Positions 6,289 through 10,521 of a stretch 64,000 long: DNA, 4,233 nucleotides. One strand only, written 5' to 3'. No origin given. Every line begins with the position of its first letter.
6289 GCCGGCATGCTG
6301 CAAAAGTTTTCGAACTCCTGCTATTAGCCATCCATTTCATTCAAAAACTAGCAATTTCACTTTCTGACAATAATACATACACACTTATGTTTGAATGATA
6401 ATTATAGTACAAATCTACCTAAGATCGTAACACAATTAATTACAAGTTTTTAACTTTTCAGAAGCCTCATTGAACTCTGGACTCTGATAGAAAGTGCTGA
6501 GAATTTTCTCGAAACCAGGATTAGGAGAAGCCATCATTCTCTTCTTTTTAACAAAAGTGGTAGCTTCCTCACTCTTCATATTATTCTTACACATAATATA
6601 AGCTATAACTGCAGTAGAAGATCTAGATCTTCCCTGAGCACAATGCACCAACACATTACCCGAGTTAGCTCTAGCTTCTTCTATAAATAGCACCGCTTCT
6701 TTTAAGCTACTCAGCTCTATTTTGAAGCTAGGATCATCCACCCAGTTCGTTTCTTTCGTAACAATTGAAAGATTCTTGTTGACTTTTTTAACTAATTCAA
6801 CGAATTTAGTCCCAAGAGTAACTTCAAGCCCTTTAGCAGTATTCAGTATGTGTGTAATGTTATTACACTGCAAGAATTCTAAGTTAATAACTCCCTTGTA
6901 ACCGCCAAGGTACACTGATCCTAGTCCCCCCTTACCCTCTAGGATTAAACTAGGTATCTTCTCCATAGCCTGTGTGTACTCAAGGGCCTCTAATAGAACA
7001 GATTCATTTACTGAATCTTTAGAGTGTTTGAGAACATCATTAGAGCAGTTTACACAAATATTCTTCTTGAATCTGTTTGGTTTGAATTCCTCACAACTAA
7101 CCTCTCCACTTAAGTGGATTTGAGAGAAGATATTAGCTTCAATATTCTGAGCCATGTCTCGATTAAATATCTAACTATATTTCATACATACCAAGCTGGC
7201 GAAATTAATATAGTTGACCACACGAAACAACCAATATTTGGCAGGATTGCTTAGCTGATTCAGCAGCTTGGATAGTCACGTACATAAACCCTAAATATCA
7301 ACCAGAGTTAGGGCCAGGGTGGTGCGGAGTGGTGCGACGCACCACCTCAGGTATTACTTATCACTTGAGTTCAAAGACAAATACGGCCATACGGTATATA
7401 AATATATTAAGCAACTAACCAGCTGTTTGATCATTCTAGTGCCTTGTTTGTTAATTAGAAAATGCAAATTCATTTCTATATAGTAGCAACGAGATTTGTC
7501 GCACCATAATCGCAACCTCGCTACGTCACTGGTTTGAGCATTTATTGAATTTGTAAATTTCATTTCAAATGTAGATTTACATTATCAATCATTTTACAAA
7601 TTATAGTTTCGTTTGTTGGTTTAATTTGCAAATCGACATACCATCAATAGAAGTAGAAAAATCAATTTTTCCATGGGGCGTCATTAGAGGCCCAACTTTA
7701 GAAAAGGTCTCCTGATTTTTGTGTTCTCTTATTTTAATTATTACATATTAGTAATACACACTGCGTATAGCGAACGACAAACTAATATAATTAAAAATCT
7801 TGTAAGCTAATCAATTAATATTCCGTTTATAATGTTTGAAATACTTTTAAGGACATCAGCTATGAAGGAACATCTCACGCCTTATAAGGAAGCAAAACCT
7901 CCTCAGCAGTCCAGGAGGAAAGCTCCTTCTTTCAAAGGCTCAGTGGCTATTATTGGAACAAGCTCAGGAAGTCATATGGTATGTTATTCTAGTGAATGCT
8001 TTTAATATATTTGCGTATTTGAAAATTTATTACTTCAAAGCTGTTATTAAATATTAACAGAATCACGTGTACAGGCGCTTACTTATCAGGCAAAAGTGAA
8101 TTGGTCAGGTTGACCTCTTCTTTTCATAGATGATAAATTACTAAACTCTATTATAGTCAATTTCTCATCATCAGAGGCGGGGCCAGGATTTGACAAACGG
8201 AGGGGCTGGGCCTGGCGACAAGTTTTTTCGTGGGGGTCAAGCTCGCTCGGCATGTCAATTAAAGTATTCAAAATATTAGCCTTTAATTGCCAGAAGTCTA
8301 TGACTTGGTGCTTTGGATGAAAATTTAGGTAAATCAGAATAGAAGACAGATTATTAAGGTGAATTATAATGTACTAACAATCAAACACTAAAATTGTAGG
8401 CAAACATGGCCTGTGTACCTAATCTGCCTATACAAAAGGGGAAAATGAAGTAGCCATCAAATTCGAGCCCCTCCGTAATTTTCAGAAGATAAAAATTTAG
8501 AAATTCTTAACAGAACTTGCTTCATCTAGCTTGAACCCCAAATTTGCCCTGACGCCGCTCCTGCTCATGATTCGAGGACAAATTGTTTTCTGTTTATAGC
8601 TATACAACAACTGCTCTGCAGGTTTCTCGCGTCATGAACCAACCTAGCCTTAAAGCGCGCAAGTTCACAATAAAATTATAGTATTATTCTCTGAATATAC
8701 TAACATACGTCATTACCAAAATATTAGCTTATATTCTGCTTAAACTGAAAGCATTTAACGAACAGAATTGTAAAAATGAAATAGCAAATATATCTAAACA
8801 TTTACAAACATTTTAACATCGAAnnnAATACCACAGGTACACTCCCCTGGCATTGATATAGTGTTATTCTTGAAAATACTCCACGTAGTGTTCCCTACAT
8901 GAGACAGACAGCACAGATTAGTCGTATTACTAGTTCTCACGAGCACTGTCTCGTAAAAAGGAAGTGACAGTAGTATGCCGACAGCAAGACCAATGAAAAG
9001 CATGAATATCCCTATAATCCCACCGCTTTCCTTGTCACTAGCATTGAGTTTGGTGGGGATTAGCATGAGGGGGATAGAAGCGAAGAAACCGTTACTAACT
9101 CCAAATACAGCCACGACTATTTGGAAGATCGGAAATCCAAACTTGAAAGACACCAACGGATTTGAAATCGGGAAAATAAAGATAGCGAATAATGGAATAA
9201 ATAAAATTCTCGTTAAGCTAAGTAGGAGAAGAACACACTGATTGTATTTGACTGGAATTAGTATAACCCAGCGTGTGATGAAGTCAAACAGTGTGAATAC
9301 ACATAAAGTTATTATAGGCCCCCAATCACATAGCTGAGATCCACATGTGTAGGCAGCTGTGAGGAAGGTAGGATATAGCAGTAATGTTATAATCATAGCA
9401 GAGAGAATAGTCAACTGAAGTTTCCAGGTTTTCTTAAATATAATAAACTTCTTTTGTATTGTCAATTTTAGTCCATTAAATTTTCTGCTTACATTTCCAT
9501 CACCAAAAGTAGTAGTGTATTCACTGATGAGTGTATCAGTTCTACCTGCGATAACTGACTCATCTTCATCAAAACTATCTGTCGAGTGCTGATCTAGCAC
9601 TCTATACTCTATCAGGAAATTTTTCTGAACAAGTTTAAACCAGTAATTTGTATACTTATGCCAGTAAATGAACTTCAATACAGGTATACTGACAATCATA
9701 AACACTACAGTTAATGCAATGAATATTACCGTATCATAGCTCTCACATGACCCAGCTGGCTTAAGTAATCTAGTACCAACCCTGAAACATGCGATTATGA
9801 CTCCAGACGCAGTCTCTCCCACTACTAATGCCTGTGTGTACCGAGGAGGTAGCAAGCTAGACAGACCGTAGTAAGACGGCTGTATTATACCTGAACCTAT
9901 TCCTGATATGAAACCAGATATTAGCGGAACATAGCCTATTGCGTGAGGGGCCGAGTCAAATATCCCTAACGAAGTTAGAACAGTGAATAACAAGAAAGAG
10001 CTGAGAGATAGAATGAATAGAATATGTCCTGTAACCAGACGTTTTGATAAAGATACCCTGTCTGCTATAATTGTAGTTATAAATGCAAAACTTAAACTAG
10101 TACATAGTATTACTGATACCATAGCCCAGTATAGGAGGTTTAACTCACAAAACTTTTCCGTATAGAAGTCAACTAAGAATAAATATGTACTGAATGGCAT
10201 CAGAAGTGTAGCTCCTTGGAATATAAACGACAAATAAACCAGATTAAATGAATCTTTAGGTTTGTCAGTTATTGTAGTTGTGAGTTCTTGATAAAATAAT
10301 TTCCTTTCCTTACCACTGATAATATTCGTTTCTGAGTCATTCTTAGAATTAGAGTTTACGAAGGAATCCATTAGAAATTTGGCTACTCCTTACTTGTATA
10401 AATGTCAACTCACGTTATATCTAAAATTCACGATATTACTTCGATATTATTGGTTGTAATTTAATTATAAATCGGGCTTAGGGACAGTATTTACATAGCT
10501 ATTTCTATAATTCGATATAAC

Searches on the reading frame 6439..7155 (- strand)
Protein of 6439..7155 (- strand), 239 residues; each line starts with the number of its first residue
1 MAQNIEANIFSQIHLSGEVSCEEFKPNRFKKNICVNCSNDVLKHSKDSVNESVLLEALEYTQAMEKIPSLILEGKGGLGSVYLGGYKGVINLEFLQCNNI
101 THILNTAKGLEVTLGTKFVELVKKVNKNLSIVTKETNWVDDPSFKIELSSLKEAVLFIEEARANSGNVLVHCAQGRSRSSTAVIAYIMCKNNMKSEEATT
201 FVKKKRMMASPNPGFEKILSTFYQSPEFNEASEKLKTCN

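Call 68: search_protein_families(library=pfam, proteins=[window:6439-7155:-], max_evalue=0.001)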
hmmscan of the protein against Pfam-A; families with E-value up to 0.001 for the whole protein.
window:6439-7155:- (239 aa): 3 families
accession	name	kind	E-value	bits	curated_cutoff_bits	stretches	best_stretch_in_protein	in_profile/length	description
PF00782.25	DSPc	-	3.3e-27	95.4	33.5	1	81-224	1-132/133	Dual specificity phosphatase, catalytic domain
PF22784.1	PTP-SAK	-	9.7e-05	22.9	27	1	99-199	31-120/153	Swiss Army Knife protein, DSP-PTPase phosphatase domain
PF00102.32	Y_phosphatase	-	0.00011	22.3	20.9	1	135-198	139-202/234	Protein-tyrosine phosphatase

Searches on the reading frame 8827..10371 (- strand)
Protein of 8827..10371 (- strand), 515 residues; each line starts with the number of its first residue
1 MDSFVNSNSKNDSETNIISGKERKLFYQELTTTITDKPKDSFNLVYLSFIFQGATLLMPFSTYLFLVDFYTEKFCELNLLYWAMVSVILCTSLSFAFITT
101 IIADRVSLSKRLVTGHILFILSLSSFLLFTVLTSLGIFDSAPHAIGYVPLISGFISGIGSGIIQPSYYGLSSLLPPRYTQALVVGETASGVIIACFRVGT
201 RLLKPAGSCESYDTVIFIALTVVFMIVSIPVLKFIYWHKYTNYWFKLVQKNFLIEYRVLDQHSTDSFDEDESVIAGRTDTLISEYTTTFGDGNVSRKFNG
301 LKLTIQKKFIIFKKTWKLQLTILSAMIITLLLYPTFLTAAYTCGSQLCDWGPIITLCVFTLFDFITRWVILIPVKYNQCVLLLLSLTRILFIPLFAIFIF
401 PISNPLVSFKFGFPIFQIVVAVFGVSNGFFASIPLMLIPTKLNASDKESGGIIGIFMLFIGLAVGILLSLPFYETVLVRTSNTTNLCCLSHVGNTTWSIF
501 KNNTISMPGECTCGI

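Call 68: search_protein_families(library=pfam, proteins=[window:8827-10371:-], max_evalue=0.001)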
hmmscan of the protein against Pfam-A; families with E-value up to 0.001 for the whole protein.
window:8827-10371:- (515 aa): 2 families
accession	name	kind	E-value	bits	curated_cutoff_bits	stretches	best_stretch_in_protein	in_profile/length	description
PF01733.24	Nucleoside_tran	-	2.8e-31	109.5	29.8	1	156-470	7-305/309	Nucleoside transporter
PF07690.21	MFS_1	-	3.6e-07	29.9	33.4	1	44-195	207-338/347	Major Facilitator Superfamily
